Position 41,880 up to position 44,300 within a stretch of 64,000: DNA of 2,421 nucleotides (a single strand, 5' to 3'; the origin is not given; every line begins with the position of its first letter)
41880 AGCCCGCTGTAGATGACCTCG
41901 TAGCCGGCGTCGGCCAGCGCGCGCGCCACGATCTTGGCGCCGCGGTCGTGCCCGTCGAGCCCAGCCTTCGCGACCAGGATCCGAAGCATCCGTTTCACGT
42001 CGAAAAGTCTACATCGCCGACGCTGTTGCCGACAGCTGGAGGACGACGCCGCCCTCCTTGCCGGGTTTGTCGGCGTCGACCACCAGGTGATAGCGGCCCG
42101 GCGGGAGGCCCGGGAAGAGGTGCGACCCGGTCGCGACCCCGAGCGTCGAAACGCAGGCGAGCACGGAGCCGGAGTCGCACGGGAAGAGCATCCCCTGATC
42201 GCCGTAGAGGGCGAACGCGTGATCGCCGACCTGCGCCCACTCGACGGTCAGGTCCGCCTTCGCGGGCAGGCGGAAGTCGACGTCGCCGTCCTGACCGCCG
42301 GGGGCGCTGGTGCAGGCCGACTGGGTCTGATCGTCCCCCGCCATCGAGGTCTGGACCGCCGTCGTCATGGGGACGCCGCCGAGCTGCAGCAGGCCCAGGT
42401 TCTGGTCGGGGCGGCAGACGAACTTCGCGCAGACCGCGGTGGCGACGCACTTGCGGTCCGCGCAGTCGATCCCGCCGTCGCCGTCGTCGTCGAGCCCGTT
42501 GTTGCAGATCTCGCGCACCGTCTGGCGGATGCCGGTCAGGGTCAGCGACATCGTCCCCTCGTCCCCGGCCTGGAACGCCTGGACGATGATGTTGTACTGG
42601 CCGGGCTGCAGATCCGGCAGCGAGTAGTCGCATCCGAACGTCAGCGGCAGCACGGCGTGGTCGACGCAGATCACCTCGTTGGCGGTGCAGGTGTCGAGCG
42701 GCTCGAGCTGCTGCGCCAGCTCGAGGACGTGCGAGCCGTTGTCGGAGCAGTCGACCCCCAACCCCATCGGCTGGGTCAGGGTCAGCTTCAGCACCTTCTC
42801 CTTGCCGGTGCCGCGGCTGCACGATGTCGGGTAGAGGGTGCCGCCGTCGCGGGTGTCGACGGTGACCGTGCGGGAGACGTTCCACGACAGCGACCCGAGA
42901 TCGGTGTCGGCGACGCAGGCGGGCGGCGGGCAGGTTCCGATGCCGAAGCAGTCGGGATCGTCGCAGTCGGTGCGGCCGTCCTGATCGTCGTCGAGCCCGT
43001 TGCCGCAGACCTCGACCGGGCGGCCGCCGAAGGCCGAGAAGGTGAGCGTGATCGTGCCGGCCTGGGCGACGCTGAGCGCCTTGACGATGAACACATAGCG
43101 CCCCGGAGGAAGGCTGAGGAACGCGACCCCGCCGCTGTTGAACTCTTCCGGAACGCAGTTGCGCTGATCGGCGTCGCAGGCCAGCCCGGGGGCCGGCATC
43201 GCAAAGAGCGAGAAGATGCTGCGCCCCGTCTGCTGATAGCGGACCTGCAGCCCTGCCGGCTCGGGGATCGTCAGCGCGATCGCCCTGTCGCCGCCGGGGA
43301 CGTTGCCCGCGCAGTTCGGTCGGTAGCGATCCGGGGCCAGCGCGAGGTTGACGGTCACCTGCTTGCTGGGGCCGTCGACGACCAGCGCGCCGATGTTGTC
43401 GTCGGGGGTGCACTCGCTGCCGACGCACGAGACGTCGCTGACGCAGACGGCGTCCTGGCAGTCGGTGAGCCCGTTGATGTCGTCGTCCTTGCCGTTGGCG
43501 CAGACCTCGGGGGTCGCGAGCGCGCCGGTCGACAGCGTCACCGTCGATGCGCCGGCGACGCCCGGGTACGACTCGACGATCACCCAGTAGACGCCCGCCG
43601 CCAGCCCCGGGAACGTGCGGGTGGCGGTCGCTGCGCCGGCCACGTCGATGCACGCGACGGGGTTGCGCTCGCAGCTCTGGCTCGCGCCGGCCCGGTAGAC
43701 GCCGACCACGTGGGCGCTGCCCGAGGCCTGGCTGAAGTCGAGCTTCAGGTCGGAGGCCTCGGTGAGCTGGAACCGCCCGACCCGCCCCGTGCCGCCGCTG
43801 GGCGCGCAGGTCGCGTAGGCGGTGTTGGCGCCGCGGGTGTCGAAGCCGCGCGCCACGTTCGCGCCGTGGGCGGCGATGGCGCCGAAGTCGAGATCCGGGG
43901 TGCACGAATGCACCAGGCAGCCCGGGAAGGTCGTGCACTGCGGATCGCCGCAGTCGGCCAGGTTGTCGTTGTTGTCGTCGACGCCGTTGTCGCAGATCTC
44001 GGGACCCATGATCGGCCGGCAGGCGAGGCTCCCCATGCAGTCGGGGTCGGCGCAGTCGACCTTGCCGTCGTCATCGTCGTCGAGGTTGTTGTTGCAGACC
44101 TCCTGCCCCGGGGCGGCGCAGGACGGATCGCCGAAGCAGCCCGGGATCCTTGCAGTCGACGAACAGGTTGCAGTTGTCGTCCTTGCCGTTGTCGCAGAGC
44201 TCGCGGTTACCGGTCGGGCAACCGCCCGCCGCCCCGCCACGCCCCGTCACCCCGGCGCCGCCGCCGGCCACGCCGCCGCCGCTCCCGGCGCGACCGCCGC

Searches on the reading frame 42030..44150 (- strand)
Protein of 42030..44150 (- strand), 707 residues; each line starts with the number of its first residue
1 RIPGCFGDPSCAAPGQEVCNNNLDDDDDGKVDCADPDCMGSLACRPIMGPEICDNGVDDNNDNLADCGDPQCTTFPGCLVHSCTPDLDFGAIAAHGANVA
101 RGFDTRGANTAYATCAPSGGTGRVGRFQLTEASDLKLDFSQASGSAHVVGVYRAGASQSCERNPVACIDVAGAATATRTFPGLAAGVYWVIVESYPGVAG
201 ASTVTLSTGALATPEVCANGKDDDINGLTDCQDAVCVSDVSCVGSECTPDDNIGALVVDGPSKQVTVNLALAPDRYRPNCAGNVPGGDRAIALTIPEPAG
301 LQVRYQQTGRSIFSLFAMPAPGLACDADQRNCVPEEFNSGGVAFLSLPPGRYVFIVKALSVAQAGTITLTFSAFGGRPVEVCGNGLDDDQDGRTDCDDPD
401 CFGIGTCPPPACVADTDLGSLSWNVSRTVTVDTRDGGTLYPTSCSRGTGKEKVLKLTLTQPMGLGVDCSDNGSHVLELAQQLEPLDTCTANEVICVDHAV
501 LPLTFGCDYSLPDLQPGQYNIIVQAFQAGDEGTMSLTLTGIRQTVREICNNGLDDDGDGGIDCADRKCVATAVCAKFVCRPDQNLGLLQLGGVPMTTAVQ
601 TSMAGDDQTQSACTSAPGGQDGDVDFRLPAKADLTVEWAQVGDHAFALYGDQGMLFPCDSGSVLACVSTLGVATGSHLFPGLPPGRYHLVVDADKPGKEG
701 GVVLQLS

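Call 100: search_protein_families(library=pfam, max_evalue=0.01, proteins=[window:42030-44150:-])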
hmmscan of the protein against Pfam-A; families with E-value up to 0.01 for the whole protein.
window:42030-44150:- (707 aa): 2 families
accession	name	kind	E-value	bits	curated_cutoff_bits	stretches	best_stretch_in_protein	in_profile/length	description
PF13620.12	CarboxypepD_reg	-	1.6e-06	28.8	32.3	0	673-694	36-57/82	Carboxypeptidase regulatory-like domain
PF23623.1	GBD_IRG7_N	-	0.00037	21.1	27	0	677-697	64-84/95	IRG7 N-terminal galactose binding domain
